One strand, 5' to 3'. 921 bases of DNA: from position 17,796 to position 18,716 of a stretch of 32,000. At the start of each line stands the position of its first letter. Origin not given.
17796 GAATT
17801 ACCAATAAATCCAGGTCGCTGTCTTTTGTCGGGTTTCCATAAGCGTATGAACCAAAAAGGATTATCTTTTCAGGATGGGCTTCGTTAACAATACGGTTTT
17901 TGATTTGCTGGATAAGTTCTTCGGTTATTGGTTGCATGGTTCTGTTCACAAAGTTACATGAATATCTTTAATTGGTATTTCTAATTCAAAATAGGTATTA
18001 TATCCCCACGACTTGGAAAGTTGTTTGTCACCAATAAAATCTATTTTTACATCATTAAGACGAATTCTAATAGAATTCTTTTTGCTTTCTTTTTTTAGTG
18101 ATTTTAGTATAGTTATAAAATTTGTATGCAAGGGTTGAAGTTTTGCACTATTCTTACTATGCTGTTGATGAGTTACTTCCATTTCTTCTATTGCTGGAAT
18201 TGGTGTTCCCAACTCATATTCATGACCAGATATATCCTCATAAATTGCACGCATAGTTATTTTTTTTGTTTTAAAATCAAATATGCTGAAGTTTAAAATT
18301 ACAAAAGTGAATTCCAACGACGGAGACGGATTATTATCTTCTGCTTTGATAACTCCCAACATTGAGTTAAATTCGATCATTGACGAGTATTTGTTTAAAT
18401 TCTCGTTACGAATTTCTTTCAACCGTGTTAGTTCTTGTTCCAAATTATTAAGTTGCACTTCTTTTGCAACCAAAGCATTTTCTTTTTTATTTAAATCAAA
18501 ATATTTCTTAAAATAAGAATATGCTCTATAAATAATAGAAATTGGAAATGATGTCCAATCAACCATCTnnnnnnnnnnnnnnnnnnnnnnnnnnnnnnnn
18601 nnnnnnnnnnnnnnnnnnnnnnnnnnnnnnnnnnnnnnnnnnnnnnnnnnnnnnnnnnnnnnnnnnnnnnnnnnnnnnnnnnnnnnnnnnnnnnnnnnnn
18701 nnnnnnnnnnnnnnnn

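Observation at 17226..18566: A three-gene AT-rich cassette (orphan protein, MNT, HEPN) sits inside the gyrB-gyrA unit with junctions as tight as an operon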

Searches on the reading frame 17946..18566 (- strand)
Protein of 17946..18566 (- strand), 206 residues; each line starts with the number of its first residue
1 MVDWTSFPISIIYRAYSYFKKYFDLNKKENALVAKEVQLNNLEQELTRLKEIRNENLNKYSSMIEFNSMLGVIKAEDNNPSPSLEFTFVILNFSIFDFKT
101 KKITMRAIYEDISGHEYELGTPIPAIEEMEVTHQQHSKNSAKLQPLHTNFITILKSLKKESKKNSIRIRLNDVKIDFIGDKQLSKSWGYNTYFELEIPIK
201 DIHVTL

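Call 4: search_protein_families(library=pfam, proteins=[window:17946-18566:-], max_evalue=0.01)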
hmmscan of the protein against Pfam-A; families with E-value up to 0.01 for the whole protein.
window:17946-18566:- (206 aa): 1 family
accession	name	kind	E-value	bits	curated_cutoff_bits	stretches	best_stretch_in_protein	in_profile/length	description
PF16972.10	TipE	-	0.003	17.3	26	1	5-58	301-352/486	Na+ channel auxiliary subunit TipE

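Call 13: find_homologous_proteins(query=window:17946-18566:-, max_evalue=0.001)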
Query window:17946-18566:- (206 aa): 7 proteins with E <= 0.001 among 81 candidates.
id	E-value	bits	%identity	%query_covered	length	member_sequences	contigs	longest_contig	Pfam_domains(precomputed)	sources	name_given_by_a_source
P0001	2.1e-129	447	100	100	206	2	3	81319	-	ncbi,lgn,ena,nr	ncbi:MAG: hypothetical protein O8C66_12025 [Candidatus Methanoperedens sp.]|nr:hypothetical protein 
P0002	5.9e-110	384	87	100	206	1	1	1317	-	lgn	-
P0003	1.8e-81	291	75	94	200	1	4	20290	-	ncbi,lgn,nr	ncbi:MAG: hypothetical protein Q8M95_02820 [Candidatus Methanoperedens sp.]|nr:hypothetical protein 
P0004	8.4e-47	178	53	100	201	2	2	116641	-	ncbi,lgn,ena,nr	ncbi:MAG: hypothetical protein ABOK23_04370 [Candidatus Methanoperedens sp.]|nr:hypothetical protein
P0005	5.4e-40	155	50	100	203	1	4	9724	-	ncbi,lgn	-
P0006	9.5e-39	151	50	100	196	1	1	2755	-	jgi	jgi:hypothetical protein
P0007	3.4e-28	117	50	79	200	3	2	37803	-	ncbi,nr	ncbi:MAG: hypothetical protein OIN88_06750 [Candidatus Methanoperedens sp.]|nr:hypothetical protein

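Call 16: find_encoding_contigs(protein=P0004, flank=6000, max_places=3)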
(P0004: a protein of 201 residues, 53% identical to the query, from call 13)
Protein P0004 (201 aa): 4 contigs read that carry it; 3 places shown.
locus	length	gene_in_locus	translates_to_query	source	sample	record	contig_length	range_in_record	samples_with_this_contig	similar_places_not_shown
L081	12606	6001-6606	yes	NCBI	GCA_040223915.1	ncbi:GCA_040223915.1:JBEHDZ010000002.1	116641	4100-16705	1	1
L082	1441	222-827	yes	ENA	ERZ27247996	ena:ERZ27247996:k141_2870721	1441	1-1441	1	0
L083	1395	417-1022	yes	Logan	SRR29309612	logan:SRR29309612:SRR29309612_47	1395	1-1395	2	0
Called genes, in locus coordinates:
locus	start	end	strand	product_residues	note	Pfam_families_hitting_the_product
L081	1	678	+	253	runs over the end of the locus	PF09754:PAC2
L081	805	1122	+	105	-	PF01741:MscL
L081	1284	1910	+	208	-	PF03358:FMN_red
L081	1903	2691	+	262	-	PF01061:ABC2_membrane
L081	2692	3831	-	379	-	PF00291:PALP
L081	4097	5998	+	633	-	PF02518:HATPase_c, PF00204:DNA_gyraseB, PF01751:Toprim, PF00986:DNA_gyraseB_C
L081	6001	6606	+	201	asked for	-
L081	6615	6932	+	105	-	PF01909:NTP_transf_2, PF18765:Polbeta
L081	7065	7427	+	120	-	PF01909:NTP_transf_2, PF18765:Polbeta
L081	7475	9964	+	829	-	PF00521:DNA_topoisoIV, PF03989:DNA_gyraseA_C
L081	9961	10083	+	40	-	-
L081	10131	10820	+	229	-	PF08867:FRG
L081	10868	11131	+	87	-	PF12441:CopG_antitoxin (weak)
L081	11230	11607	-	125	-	PF01850:PIN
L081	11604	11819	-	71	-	PF02697:VAPB_antitox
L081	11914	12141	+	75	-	-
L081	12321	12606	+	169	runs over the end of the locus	PF05231:MASE1 (weak)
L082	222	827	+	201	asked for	-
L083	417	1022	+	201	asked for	-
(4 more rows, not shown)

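Call 17: find_encoding_contigs(protein=P0003, flank=6000, max_places=3)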
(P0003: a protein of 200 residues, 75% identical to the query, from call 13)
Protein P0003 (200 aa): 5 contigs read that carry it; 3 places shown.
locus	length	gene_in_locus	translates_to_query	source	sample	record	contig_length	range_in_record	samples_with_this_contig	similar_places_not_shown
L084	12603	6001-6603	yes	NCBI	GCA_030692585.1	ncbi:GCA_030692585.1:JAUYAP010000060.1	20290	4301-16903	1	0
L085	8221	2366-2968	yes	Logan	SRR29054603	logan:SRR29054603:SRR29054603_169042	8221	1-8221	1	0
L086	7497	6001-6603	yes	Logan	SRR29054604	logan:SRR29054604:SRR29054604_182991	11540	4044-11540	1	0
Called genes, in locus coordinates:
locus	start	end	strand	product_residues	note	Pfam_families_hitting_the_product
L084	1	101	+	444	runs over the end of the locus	PF02878:PGM_PMM_I, PF02879:PGM_PMM_II, PF02880:PGM_PMM_III, PF00408:PGM_PMM_IV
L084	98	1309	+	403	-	PF00483:NTP_transferase, PF12804:NTP_transf_3, PF25084:LbH_EIF2B, PF00132:Hexapep (weak), PF14602:Hexapep_2 (weak), PF25087:GMPPB_C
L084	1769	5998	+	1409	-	PF02518:HATPase_c, PF00204:DNA_gyraseB, PF01751:Toprim (faint), PF14890:Intein_splicing, PF14528:LAGLIDADG_3, PF00986:DNA_gyraseB_C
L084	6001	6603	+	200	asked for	-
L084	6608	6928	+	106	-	PF01909:NTP_transf_2, PF18765:Polbeta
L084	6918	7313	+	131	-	PF05168:HEPN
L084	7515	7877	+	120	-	PF01909:NTP_transf_2, PF18765:Polbeta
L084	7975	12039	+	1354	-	PF00521:DNA_topoisoIV, PF14890:Intein_splicing, PF00521:DNA_topoisoIV, PF03989:DNA_gyraseA_C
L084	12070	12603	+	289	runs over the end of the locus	PF04250:DUF429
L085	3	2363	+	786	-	?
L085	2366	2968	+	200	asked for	-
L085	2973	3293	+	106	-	PF01909:NTP_transf_2, PF18765:Polbeta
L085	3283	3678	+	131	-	PF05168:HEPN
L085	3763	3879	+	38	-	-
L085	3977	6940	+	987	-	PF00521:DNA_topoisoIV, PF14890:Intein_splicing, PF00521:DNA_topoisoIV, PF03989:DNA_gyraseA_C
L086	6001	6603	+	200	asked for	-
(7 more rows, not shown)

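Call 18: find_encoding_contigs(protein=P0005, flank=6000, max_places=2)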
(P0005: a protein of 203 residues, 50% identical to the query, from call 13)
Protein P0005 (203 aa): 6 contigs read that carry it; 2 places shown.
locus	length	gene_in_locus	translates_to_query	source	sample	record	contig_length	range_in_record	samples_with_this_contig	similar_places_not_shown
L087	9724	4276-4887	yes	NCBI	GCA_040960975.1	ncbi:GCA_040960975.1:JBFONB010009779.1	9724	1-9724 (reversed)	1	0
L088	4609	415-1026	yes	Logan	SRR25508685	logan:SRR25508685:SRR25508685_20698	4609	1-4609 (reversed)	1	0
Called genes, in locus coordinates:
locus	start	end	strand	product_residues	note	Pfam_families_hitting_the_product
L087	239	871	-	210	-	PF11181:YflT (weak)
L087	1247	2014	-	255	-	PF05552:MS_channel_1st_1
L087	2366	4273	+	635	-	PF02518:HATPase_c, PF00204:DNA_gyraseB, PF01751:Toprim, PF00986:DNA_gyraseB_C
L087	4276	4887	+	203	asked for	-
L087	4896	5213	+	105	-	PF01909:NTP_transf_2, PF18765:Polbeta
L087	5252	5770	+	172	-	-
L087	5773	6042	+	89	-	-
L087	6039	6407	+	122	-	PF01909:NTP_transf_2, PF18765:Polbeta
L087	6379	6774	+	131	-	PF05168:HEPN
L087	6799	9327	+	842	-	PF00521:DNA_topoisoIV, PF03989:DNA_gyraseA_C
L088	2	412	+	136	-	?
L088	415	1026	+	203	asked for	-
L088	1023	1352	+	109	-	PF01909:NTP_transf_2, PF18765:Polbeta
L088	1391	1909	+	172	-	-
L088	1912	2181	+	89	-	-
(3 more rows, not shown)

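Call 19: find_encoding_contigs(protein=P0007, flank=6000, max_places=2)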
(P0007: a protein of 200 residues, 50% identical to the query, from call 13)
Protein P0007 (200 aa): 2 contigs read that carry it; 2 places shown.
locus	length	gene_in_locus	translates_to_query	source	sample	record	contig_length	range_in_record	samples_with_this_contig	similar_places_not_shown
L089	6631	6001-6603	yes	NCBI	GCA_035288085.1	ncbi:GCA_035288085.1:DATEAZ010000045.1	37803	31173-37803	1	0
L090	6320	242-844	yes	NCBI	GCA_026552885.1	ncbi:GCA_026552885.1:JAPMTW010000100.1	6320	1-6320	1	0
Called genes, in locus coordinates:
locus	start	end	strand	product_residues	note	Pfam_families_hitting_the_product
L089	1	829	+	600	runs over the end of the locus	PF13522:GATase_6, PF13537:GATase_7, PF01380:SIS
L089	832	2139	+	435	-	PF02878:PGM_PMM_I, PF02879:PGM_PMM_II, PF02880:PGM_PMM_III, PF00408:PGM_PMM_IV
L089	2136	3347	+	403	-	PF00483:NTP_transferase, PF12804:NTP_transf_3, PF24894:Hexapep_GlmU (faint), PF25084:LbH_EIF2B, PF00132:Hexapep, PF14602:Hexapep_2, PF25087:GMPPB_C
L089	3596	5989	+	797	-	PF02518:HATPase_c, PF00204:DNA_gyraseB, PF14890:Intein_splicing, PF01751:Toprim, PF00986:DNA_gyraseB_C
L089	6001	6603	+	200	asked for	-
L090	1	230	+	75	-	PF00986:DNA_gyraseB_C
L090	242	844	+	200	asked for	-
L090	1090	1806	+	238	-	-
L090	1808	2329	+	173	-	PF01909:NTP_transf_2, PF18765:Polbeta (weak)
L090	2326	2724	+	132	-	PF05168:HEPN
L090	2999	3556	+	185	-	-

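Call 20: find_encoding_contigs(protein=P0006, flank=6000, max_places=2)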
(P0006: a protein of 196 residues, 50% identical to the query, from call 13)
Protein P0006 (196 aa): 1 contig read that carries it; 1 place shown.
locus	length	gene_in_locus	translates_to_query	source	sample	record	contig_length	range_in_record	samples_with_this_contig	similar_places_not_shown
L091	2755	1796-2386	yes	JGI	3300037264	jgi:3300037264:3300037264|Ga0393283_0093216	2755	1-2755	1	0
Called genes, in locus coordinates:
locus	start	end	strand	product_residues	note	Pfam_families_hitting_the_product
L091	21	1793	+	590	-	PF02518:HATPase_c, PF00204:DNA_gyraseB, PF01751:Toprim, PF00986:DNA_gyraseB_C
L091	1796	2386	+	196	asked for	-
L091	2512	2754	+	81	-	?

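Call 39: predict_structure(alignment_id=A2)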
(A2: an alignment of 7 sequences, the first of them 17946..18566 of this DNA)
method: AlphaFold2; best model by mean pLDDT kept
length: 206 residues; sequences in the alignment: 7
mean_pLDDT: 77.8   pTM: 0.61
mean pLDDT of the five models: 77.8, 75.0, 70.8, 65.9, 55.4
residues with pLDDT >= 90: 10; 70-90: 149; 50-70: 43; < 50: 4
segments of 3 or more residues with pLDDT < 50: 1-3
pLDDT, mean of each block of 10 residues (from residue 1): 51 67 74 79 73 65 87 74 86 87 87 78 68 85 79 79 81 89 84 88 74
secondary structure, 60 per line:
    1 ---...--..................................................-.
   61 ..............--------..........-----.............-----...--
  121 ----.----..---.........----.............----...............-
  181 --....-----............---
elements in order: H9-58 H60-63 E64-74 E83-92 E98-110 E116-118 E135-143 H148-160 E165-179 E183-186 E192-198

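Call 43: fold_search(model_id=the predicted structure, library=pdb)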
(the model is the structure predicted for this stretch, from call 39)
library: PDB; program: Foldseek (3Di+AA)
matches with E <= 10: 1460; with E <= 0.001: 41
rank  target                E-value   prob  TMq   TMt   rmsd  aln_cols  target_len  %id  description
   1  1xq4_C                4.2e-05  1.00  0.35  0.52   5.7       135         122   10  Crystal Structure of the Putative ApaA Protein from Bordetella pertussis, Northeast Structural Genomics Target BeR40 (released 2004-11-09)
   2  5xxz_A                4.6e-05  1.00  0.32  0.07   6.6       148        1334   11  Crystal structure of a serine protease from Streptococcus species (released 2018-08-08)
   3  8b7d                  5.5e-05  1.00  0.40  0.52   5.4       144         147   11  Luminal domain of TMEM106B (released 2023-07-19)
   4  1xvs_A                7.6e-05  1.00  0.34  0.51   5.3       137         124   12  Crystal structure of apaG Protein from Vibrio cholerae (released 2004-12-14)
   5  1xq4_A                7.6e-05  1.00  0.35  0.51   5.4       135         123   11  Crystal Structure of the Putative ApaA Protein from Bordetella pertussis, Northeast Structural Genomics Target BeR40 (released 2004-11-09)
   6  5xxz_B                1.1e-04  1.00  0.31  0.07   6.8       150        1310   12  Crystal structure of a serine protease from Streptococcus species (released 2018-08-08)
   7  1tza_A                1.2e-04  1.00  0.34  0.49   5.8       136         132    8  X-ray structure of Northeast Structural Genomics Consortium target SoR45 (released 2004-07-27)
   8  9ma5_A                1.3e-04  1.00  0.33  0.24   6.7       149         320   14  CryoEM structure of a transmembrane protein (released 2026-03-18)
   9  6zlx                  1.4e-04  1.00  0.32  0.28  14.6       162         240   10  The structure of the ClpX-associated factor PDIP38 (released 2021-07-14)
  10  3syq_A                1.5e-04  1.00  0.27  0.22   7.4       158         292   13  Crystal structure of the G protein-gated inward rectifier K+ channel GIRK2 (Kir3.2) R201A mutant in complex with PIP2 (released 2011-10-12)
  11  1xq4_B                1.7e-04  1.00  0.36  0.53   5.4       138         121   12  Crystal Structure of the Putative ApaA Protein from Bordetella pertussis, Northeast Structural Genomics Target BeR40 (released 2004-11-09)
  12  9nms_A                1.7e-04  1.00  0.31  0.24   6.5       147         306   13  R162Q mutant of inwardly rectifying potassium channel Kir7.1 (released 2026-01-28)
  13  3syp                  2.0e-04  1.00  0.30  0.23   7.9       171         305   12  Crystal structure of the G protein-gated inward rectifier K+ channel GIRK2 (Kir3.2) R201A mutant (released 2011-10-12)
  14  2f1e_MODEL_1_A        2.1e-04  1.00  0.33  0.51   5.9       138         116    9  Solution structure of ApaG protein (released 2006-10-24)
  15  9dnm_A                2.2e-04  0.99  0.25  0.14  16.5       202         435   14  Structure of rat beta-arrestin 1 bound to allosteric inhibitor (released 2025-01-22)
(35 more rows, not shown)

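Call 55: search_protein_families(library=pfam, proteins=[L087:5252-5770:+, L087:5773-6042:+, L090:1808-2329:+, L090:2326-2724:+, L090:2999-3556:+], max_evalue=0.05)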
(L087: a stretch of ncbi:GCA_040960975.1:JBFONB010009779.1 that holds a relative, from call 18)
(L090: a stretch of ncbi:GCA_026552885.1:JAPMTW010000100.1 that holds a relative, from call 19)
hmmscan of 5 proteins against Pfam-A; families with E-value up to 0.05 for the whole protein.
L087:5252-5770:+ (172 aa): 1 family
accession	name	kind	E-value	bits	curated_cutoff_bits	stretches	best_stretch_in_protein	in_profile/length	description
PF10484.15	MRP-S23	-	0.0052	17.4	22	1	7-50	62-105/128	Mitochondrial ribosomal protein S23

L087:5773-6042:+ (89 aa): 0 families

L090:1808-2329:+ (173 aa): 5 families
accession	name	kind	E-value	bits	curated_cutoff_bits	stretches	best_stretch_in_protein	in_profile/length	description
PF01909.29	NTP_transf_2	-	7e-09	36.4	21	1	20-80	2-52/93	Nucleotidyltransferase domain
PF18765.7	Polbeta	-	1.2e-06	29.1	26.9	1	32-80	11-56/93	Polymerase beta, Nucleotidyltransferase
PF22600.2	MTPAP-like_central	-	7.3e-05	23.3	27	1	16-73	23-81/139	Poly(A) RNA polymerase, mitochondrial-like, central palm domain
PF19088.6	TUTase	-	9.2e-05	22.6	25.8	1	18-109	46-131/138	TUTase nucleotidyltransferase domain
PF03445.19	DUF294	-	0.025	14.9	21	0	13-80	26-95/138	Putative nucleotidyltransferase DUF294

L090:2326-2724:+ (132 aa): 1 family
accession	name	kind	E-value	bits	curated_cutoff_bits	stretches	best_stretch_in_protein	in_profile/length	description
PF05168.19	HEPN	-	1.1e-18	67.9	22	1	7-124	2-116/117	HEPN domain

L090:2999-3556:+ (185 aa): 0 families

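Call 56: search_protein_families(library=padloc, proteins=[window:17946-18566:-, L087:5252-5770:+, L090:2999-3556:+], max_evalue=0.01)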
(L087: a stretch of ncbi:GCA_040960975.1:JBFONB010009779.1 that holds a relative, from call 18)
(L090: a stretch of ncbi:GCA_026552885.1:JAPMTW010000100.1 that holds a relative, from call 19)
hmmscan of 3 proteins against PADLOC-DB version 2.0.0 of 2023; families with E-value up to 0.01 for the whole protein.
window:17946-18566:- (206 aa): 0 families

L087:5252-5770:+ (172 aa): 0 families

L090:2999-3556:+ (185 aa): 0 families

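Call 63: find_related_loci(query=A2, collection=viral_contigs, flank=5000)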
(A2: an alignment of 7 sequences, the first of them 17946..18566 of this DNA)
Query A2 (206 aa) in viral_contigs; peptide patterns used: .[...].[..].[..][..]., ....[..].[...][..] (x = any residue, [..] = any of these).
483 stretches matched a pattern, but none encodes a relative of the query by tblastn (E <= 1e-3).

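Call 73: search_protein_representatives(alignment_id=A2)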
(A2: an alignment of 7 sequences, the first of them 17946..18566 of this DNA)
Query: 7 sequences, 200 profile positions. Proteins with E-value up to 0.001 (for the whole library): 26; up to 1e-10: 18; up to 1e-30: 11. The best 26 are listed.
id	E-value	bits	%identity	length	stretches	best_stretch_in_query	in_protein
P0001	8.5e-99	345.6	-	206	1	1-200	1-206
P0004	3.8e-90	317.3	-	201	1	1-200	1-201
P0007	3.2e-81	288.2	-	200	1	2-200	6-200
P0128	6.7e-59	215.3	-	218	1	3-200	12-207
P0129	3.7e-56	206.4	-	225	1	10-200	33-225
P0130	9.6e-53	195.3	-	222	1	14-200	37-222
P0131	1.0e-50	188.6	-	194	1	1-200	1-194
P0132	1.2e-48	181.9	-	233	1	12-200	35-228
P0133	4.1e-45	170.3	-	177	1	42-199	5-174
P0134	4.2e-39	150.7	-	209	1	4-198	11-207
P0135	4.5e-36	140.8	-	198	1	1-196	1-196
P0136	3.3e-29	118.4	-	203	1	12-191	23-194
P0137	1.4e-27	113.1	-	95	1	108-199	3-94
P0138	4.0e-27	111.6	-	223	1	18-197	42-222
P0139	3.1e-24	102.2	-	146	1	52-197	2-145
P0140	1.3e-22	96.9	-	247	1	10-198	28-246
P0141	1.2e-18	84.0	-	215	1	7-188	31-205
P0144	1.9e-08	50.7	-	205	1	11-108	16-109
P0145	5.6e-07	45.9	-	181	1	3-150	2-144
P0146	1.2e-05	41.5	-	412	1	27-149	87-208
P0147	2.1e-04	37.5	-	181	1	11-149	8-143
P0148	5.0e-04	36.2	-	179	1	12-153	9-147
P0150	6.0e-04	36.0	-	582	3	79-160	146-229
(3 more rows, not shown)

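Call 74: find_encoding_contigs(protein=P0140, flank=4000, max_places=2)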
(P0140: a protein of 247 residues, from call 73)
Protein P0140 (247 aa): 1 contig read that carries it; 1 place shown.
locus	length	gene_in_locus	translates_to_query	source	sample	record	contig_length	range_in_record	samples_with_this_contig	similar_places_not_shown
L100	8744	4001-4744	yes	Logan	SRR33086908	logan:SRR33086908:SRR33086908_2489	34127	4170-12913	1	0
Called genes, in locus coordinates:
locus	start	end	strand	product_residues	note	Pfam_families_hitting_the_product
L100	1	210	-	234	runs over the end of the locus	PF00588:SpoU_methylase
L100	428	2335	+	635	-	PF02518:HATPase_c, PF00204:DNA_gyraseB, PF01751:Toprim, PF00986:DNA_gyraseB_C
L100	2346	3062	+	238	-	-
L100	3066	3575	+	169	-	PF01909:NTP_transf_2, PF18765:Polbeta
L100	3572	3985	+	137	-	PF05168:HEPN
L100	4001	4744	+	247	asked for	-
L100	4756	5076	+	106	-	PF01909:NTP_transf_2, PF18765:Polbeta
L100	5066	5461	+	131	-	PF05168:HEPN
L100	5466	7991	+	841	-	PF00521:DNA_topoisoIV, PF03989:DNA_gyraseA_C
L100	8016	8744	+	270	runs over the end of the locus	PF04250:DUF429 (weak)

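Call 75: find_encoding_contigs(protein=P0136, flank=4000, max_places=2)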
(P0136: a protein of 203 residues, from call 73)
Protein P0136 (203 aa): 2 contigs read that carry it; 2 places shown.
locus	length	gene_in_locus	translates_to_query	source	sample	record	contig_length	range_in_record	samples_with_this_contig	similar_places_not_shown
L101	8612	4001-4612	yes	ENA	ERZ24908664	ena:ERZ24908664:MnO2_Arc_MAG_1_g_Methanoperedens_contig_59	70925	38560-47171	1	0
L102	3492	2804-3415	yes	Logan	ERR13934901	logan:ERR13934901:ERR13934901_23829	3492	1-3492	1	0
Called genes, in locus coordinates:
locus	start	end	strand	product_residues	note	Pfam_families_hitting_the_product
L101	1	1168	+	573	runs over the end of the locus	-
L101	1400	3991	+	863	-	PF02518:HATPase_c, PF00204:DNA_gyraseB, PF14890:Intein_splicing, PF01751:Toprim, PF00986:DNA_gyraseB_C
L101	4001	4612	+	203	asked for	-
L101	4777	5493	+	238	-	-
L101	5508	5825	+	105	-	PF01909:NTP_transf_2, PF18765:Polbeta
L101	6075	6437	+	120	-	PF01909:NTP_transf_2, PF18765:Polbeta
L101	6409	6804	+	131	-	PF05168:HEPN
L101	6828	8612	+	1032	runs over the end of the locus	-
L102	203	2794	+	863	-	PF02518:HATPase_c, PF00204:DNA_gyraseB, PF14890:Intein_splicing, PF01751:Toprim, PF00986:DNA_gyraseB_C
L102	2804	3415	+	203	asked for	-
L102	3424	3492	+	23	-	?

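Call 76: search_protein_families(library=pfam, proteins=[P0144, P0145, P0146, P0147, P0148, P0150, P0141, P0138], max_evalue=0.01)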
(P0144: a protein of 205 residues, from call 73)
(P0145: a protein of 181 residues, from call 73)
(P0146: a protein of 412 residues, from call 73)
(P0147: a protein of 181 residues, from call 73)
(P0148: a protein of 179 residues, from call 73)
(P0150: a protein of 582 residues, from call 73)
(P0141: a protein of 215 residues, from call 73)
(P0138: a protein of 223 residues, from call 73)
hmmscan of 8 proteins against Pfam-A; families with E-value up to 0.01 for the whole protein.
P0144 (205 aa): 0 families

P0145 (181 aa): 0 families

P0146 (412 aa): 0 families

P0147 (181 aa): 0 families

P0148 (179 aa): 0 families

P0150 (582 aa): 0 families

P0141 (215 aa): 0 families

P0138 (223 aa): 0 families

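Call 77: list_cluster_members(proteins=[P0145, P0146, P0147, P0150, P0144])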
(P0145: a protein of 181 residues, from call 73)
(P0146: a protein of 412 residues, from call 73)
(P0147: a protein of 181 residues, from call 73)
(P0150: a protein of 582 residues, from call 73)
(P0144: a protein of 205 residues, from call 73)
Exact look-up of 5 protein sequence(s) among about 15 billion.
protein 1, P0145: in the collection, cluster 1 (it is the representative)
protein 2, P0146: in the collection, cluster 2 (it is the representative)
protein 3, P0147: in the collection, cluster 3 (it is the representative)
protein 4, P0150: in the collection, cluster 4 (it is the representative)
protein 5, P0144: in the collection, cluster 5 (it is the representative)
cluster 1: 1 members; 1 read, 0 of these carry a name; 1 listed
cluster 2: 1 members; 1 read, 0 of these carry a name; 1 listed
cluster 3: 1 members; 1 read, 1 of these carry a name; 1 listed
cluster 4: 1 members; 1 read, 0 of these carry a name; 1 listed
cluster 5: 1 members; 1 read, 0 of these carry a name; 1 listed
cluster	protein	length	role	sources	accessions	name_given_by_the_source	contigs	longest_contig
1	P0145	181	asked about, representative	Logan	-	-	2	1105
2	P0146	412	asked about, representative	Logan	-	-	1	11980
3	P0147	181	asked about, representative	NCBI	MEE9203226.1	MAG: hypothetical protein V3U31_08535 [Dehalococcoidia bacterium]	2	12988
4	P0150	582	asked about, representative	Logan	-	-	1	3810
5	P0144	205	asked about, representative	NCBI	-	-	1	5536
